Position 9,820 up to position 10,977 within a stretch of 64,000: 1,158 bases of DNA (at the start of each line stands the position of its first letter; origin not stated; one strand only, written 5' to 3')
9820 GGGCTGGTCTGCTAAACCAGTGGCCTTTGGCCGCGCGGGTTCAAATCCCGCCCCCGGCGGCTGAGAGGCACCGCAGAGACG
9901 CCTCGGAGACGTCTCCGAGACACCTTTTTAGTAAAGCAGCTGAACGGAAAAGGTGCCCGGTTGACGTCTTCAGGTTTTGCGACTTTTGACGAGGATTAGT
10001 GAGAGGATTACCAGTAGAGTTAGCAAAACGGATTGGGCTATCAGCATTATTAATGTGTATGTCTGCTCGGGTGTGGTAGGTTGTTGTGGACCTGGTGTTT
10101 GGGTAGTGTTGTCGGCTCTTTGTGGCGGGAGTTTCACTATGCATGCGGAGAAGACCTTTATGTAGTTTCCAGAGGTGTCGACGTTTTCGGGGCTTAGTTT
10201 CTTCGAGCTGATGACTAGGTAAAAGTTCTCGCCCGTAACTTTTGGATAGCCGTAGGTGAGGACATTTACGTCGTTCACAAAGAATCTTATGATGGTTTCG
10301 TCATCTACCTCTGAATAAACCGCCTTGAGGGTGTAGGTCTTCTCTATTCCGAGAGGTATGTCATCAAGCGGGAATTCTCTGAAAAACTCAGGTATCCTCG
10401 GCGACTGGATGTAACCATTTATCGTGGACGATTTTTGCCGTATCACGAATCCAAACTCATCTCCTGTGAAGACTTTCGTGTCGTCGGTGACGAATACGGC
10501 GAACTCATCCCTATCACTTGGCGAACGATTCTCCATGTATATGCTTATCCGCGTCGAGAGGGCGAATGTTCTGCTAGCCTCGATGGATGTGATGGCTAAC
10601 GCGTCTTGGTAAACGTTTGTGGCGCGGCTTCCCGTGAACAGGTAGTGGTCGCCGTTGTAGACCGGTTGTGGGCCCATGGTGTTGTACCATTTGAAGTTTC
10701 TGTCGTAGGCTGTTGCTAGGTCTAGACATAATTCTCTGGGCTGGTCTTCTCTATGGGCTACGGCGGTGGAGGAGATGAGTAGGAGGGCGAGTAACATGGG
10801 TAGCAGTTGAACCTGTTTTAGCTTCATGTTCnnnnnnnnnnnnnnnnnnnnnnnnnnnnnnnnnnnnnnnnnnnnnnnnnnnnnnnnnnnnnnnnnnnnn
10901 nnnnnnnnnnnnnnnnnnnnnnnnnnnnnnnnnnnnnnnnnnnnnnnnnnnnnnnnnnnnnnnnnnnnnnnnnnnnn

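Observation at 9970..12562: Cellulose-synthase-like processive GT2 co-transcribed with a secreted, C-terminally anchored partner (BcsA/BcsB-like pair)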

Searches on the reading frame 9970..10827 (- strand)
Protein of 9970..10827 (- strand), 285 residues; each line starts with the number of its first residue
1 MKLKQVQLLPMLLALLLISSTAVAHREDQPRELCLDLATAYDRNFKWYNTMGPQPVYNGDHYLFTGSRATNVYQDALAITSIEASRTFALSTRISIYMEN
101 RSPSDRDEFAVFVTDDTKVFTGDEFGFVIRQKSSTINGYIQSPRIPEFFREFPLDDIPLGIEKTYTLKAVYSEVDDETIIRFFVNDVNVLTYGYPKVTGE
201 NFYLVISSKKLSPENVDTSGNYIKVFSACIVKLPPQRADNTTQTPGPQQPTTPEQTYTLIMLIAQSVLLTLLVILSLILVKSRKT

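Call 3: search_protein_families(library=pfam, proteins=[window:9970-10827:-], max_evalue=1)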
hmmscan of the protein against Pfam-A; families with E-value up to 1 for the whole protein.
window:9970-10827:- (285 aa): 0 families

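Call 4: search_protein_families(library=ncbifam, proteins=[window:9970-10827:-], max_evalue=1)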
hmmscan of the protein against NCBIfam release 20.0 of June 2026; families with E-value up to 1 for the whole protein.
window:9970-10827:- (285 aa): 1 family
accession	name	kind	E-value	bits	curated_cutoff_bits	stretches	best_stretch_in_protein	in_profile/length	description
NF053819.1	EF0750_LPXTG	subfamily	0.11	13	47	0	235-282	59-103/105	EF2685/EF0750 family sortase-dependent surface protein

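Call 7: find_homologous_proteins(query=window:9970-10827:-)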
Query window:9970-10827:- (285 aa): 23 proteins with E <= 0.001 among 1023 candidates.
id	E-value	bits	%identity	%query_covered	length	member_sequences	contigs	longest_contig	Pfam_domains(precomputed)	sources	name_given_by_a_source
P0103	4.0e-172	589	95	100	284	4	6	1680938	-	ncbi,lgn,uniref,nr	ncbi:hypothetical protein CSUB_C0403 [Candidatus Caldarchaeum subterraneum]|uniref:DUF1080 domain-co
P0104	3.4e-117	409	67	92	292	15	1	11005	-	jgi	-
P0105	3.5e-117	408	64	99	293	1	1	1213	-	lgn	-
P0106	2.4e-110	386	60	98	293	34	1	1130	-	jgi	jgi:hypothetical protein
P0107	2.9e-108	379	63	92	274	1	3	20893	-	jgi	jgi:hypothetical protein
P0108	1.1e-106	374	61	91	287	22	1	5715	-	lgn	-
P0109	1.9e-106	373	61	99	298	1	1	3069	-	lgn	-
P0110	8.0e-93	329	56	89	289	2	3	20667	-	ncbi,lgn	ncbi:MAG: hypothetical protein QW470_06870 [Candidatus Caldarchaeum sp.]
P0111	5.7e-92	326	58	82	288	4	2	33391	-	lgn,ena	-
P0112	1.8e-91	324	59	84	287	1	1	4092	-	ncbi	-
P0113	6.7e-91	322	59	85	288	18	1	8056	-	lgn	-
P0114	5.3e-90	319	57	89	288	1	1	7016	-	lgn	-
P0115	2.4e-89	317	52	95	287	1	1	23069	-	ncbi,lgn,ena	-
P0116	1.1e-88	315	54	90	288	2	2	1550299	-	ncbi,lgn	-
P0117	1.1e-88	315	60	82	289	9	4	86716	-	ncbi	ncbi:MAG: hypothetical protein QXV24_04580 [Nitrososphaerota archaeon]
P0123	4.3e-79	284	53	85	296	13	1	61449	-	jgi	-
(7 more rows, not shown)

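Call 18: predict_structure(alignment_id=A2)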
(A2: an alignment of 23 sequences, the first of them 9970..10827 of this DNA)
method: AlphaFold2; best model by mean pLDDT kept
length: 285 residues; sequences in the alignment: 23
mean_pLDDT: 84.8   pTM: 0.72
mean pLDDT of the five models: 84.8, 84.6, 84.3, 83.8, 71.5
residues with pLDDT >= 90: 179; 70-90: 58; 50-70: 26; < 50: 22
segments of 3 or more residues with pLDDT < 50: 22-27, 239-252
pLDDT, mean of each block of 10 residues (from residue 1): 58 66 49 92 92 90 94 94 94 98 94 92 95 96 83 96 98 91 97 93 96 94 98 71 36 65 82 81 62
secondary structure, 60 per line:
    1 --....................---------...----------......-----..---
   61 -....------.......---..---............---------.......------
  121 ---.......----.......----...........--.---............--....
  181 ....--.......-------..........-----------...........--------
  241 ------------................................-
elements in order: H3-22 E32-34 E45-50 E62-65 E72-78 E87-98 E108-114 E124-130 E135-141 E149-156 E163-174 E177-184 E187-193 E201-210 E222-232 H253-284

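Call 21: fold_search(model_id=the predicted structure, library=pdb)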
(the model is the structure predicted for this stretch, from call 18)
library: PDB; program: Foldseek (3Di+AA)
matches with E <= 10: 1711; with E <= 0.001: 614
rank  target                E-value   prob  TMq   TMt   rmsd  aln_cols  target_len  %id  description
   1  2a71_D                2.5e-09  1.00  0.51  0.64   4.2       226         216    9  Crystal structure of Emp47p carbohydrate recognition domain (CRD), orthorhombic crystal form (released 2006-01-31)
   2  2a71_A                3.8e-09  1.00  0.51  0.65   4.0       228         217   10  Crystal structure of Emp47p carbohydrate recognition domain (CRD), orthorhombic crystal form (released 2006-01-31)
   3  2a6z                  4.0e-09  1.00  0.52  0.64   4.0       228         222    9  Crystal structure of Emp47p carbohydrate recognition domain (CRD), monoclinic crystal form 1 (released 2006-01-31)
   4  2a71_B                1.0e-08  1.00  0.51  0.64   4.2       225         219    8  Crystal structure of Emp47p carbohydrate recognition domain (CRD), orthorhombic crystal form (released 2006-01-31)
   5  5t7p_B                4.5e-08  1.00  0.47  0.56   5.3       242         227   12  Crystal structure of Pisum arvense lectin (PAL) complexed with X-Man (released 2017-08-09)
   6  2a6y                  6.6e-08  1.00  0.51  0.61   5.5       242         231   10  Crystal structure of Emp47p carbohydrate recognition domain (CRD), tetragonal crystal form (released 2006-01-31)
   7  2dup_B                6.9e-08  1.00  0.48  0.55   4.8       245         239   10  Crystal structure of VIP36 exoplasmic/lumenal domain, metal-free form (released 2007-07-24)
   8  8jp4_B                7.3e-08  1.00  0.43  0.40  12.8       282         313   10  Cryo-EM structure of the head region of full-length ERGIC-53 with MCFD2 (form A) (released 2024-04-17)
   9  5t7p_A                8.6e-08  1.00  0.48  0.57   5.3       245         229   11  Crystal structure of Pisum arvense lectin (PAL) complexed with X-Man (released 2017-08-09)
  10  2a6v_A                1.1e-07  1.00  0.45  0.57   7.3       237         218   10  Crystal structure of Emp46p carbohydrate recognition domain (CRD), potassium-bound form (released 2006-01-31)
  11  9vbw_B                1.3e-07  1.00  0.45  0.52   6.2       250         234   12  Lectin FRIL from Lablab purpureus complexed to Lewis X tetrasaccharide (released 2026-03-18)
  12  1q8o_A                1.3e-07  1.00  0.46  0.53   5.6       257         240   10  Pterocartpus angolensis lectin PAL in complex with the dimmanoside Man(alpha1-2)Man (released 2004-02-10)
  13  2gnb_B                1.5e-07  1.00  0.46  0.56   5.2       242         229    9  EDTA-treated (2 weeks) P. angolensis lectin (released 2006-07-25)
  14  8jp7_A                1.5e-07  1.00  0.42  0.38  12.4       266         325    9  Cryo-EM structure of the head region of full-length ERGIC-53 with MCFD2 (Substate B) (released 2024-04-17)
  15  9vby_A                1.6e-07  1.00  0.48  0.57   5.5       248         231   11  Lectin FRIL from Lablab purpureus with self glycan (released 2026-03-18)
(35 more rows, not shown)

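Call 47: search_solved_structures(query=A2, max_evalue=10, show_alignments=3)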
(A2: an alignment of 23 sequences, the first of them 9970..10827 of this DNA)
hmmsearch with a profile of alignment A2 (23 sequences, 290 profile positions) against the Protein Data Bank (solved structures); distinct sequences matched with E-value up to 10: 0.

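Call 50: find_homologous_proteins(query=A4, max_evalue=0.001)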
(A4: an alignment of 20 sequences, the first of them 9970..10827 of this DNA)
Query A4 (20 sequences) (285 aa, profile of the alignment): 23 proteins with E <= 0.001 among 8000 candidates.
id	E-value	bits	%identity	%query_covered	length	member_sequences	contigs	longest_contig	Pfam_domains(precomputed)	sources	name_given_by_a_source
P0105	1.1e-135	469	64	99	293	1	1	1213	-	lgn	-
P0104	1.1e-134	466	67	92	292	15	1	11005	-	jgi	-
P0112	1.3e-134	466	59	84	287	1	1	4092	-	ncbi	-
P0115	3.5e-134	465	52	95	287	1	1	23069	-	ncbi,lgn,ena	-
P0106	2.4e-133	462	60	98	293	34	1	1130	-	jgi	jgi:hypothetical protein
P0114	3.8e-133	461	57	89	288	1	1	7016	-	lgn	-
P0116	2.4e-132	458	54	90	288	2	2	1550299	-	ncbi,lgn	-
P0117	9.0e-132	457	60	82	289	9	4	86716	-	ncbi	ncbi:MAG: hypothetical protein QXV24_04580 [Nitrososphaerota archaeon]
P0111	1.5e-130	453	58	82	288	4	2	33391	-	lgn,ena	-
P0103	2.3e-130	452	95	100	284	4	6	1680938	-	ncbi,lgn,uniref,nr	ncbi:hypothetical protein CSUB_C0403 [Candidatus Caldarchaeum subterraneum]|uniref:DUF1080 domain-co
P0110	3.3e-130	451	56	89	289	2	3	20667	-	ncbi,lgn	ncbi:MAG: hypothetical protein QW470_06870 [Candidatus Caldarchaeum sp.]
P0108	1.6e-128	446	61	91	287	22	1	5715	-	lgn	-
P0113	1.6e-128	446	59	85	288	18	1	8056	-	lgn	-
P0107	4.1e-125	435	63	92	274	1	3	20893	-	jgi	jgi:hypothetical protein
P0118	5.4e-124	431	57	83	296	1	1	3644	-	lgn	-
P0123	6.6e-119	414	53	85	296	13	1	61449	-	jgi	-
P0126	2.2e-76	275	30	68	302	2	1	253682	-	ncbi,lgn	ncbi:MAG: hypothetical protein QXG91_00395 [Candidatus Aenigmatarchaeota archaeon]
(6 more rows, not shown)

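Call 51: find_encoding_contigs(protein=P0123, flank=5000, max_places=2)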
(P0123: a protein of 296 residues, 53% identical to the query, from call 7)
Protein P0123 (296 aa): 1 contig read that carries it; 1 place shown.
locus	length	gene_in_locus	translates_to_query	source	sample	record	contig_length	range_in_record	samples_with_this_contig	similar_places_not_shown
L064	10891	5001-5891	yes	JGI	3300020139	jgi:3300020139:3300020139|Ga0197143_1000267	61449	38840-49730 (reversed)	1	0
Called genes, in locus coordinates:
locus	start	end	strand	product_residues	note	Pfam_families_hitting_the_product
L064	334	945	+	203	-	PF03167:UDG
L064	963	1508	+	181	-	PF02245:Pur_DNA_glyco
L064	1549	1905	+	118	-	PF01521:Fe-S_biosyn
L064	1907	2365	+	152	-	PF00578:AhpC-TSA, PF08534:Redoxin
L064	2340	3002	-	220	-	PF00730:HhH-GPD, PF00633:HHH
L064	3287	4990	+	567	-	PF13632:Glyco_trans_2_3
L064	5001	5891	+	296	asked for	-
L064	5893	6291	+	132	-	PF21485:IF5A-like_N, PF08207:EFP_N (weak), PF01287:eIF-5a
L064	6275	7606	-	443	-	PF00682:HMGL-like, PF22617:HCS_D2, PF08502:LeuA_dimer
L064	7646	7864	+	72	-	-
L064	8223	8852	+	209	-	PF12644:DUF3782, PF07788:PDDEXK_10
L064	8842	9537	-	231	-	PF01902:Diphthami_syn_2_N, PF28410:Diphthami_syn_2_C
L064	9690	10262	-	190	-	-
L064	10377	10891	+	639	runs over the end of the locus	PF04055:Radical_SAM (faint), PF14890:Intein_splicing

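Call 52: find_encoding_contigs(protein=P0126, flank=6000, max_places=2)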
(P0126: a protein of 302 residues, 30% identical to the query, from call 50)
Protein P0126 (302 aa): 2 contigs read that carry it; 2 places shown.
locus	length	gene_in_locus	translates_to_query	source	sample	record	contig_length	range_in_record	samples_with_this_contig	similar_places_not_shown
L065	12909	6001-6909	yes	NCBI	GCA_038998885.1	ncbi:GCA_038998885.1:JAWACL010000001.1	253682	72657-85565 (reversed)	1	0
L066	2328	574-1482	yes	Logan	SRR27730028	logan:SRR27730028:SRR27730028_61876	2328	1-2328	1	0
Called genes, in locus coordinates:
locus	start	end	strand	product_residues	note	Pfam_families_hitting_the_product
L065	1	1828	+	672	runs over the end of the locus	PF12850:Metallophos_2 (faint), PF00149:Metallophos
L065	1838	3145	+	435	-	PF18195:GatD_N, PF00710:Asparaginase, PF17763:Asparaginase_C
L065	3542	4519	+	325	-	PF02423:OCD_Mu_crystall, PF01488:Shikimate_DH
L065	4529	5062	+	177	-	PF05916:Sld5 (weak), PF22090:Gins51_C (weak)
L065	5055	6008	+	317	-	PF13385:Laminin_G_3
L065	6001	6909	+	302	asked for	-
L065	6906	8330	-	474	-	PF13632:Glyco_trans_2_3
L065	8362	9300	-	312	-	PF00850:Hist_deacetyl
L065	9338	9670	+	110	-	-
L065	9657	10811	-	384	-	PF07690:MFS_1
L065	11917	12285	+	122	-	PF01850:PIN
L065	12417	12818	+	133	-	-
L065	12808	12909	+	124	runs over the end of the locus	-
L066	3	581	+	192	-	?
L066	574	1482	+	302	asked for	-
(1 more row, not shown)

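Call 53: find_encoding_contigs(protein=P0111, flank=5000, max_places=2)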
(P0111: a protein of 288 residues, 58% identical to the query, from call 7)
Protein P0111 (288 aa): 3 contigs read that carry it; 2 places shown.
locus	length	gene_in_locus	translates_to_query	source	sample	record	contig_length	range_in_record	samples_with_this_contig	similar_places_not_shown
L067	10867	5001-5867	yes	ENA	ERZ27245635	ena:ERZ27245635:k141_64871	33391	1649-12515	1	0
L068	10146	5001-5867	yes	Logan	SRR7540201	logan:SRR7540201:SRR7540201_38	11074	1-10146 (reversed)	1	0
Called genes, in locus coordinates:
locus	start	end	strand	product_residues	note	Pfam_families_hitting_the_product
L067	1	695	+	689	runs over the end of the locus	PF01496:V_ATPase_I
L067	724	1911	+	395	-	PF01041:DegT_DnrJ_EryC1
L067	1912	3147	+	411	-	PF13562:NTP_transf_4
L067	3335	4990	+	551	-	PF13632:Glyco_trans_2_3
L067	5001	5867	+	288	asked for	-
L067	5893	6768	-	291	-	PF01972:SDH_protease, PF25145:NfeD1b_N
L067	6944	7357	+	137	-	-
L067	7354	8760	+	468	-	PF03796:DnaB_C (weak), PF06745:ATPase, PF13481:AAA_25 (weak), PF23442:DUF7125 (faint)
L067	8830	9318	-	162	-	PF26292:PUA_elF2D, PF01472:PUA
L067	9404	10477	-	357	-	PF05343:Peptidase_M42, PF01546:Peptidase_M20 (weak)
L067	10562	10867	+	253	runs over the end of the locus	PF00696:AA_kinase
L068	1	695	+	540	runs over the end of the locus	?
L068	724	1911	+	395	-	PF01041:DegT_DnrJ_EryC1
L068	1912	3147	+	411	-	PF13562:NTP_transf_4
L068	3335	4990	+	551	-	PF13632:Glyco_trans_2_3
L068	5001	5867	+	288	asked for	-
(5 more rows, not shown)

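Call 54: search_protein_representatives(alignment_id=A2)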
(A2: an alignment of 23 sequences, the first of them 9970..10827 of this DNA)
Query: 23 sequences, 290 profile positions. Proteins with E-value up to 0.001 (for the whole library): 34; up to 1e-10: 16; up to 1e-30: 6. The best 34 are listed.
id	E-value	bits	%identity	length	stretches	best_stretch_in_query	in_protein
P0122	5.3e-127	439.2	-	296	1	6-281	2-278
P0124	5.1e-113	393.3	-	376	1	6-236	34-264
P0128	6.6e-51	189.5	-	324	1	8-224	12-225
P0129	1.5e-45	171.9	-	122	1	166-285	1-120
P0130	5.5e-45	170.1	-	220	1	14-229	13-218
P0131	1.3e-32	129.5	-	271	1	22-214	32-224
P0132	2.6e-30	121.9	-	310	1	15-226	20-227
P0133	2.2e-28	115.6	-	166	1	71-227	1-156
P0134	2.2e-24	102.5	-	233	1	44-228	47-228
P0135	1.0e-22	97.0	-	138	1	97-227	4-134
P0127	2.0e-22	96.0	-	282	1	42-212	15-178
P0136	9.5e-21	90.5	-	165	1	42-148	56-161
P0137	1.1e-20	90.3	-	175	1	43-148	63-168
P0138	9.6e-19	83.9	-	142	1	7-138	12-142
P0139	1.7e-13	66.7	-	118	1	134-230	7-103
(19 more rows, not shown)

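Call 56: find_encoding_contigs(protein=P0128, flank=5000, max_places=2)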
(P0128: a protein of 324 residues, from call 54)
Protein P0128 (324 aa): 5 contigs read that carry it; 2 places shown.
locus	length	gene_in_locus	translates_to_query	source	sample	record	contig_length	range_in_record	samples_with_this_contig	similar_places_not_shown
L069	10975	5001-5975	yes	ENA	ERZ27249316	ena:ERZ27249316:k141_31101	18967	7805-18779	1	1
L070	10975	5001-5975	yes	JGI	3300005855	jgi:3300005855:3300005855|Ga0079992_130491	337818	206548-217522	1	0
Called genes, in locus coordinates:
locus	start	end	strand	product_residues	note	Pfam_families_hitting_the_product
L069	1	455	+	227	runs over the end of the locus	PF00571:CBS, PF01047:MarR (faint)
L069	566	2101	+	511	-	PF00437:T2SSE, PF27713:UCP018868 (weak)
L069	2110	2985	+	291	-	PF00482:T2SSF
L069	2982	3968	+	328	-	PF00482:T2SSF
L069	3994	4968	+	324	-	PF13385:Laminin_G_3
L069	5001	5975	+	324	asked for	-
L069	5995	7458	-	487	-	PF13632:Glyco_trans_2_3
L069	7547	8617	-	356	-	PF05559:DUF763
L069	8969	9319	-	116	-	PF01655:Ribosomal_L32e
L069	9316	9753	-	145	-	PF00293:NUDIX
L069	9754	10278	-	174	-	PF00347:Ribosomal_L6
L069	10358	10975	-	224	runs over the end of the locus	PF00535:Glycos_transf_2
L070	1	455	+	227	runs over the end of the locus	PF00571:CBS, PF01047:MarR (faint)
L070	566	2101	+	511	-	PF00437:T2SSE, PF27713:UCP018868 (weak)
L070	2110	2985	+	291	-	PF00482:T2SSF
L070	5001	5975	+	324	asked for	-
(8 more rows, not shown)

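Call 57: find_encoding_contigs(protein=P0131, flank=5000, max_places=2)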
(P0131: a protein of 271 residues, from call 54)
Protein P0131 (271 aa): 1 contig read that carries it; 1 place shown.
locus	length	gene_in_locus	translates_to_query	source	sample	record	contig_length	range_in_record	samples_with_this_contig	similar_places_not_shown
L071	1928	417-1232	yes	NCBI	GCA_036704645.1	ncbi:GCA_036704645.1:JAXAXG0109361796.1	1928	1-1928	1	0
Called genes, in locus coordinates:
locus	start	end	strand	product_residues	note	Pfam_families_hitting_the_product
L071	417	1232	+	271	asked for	-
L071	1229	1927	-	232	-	?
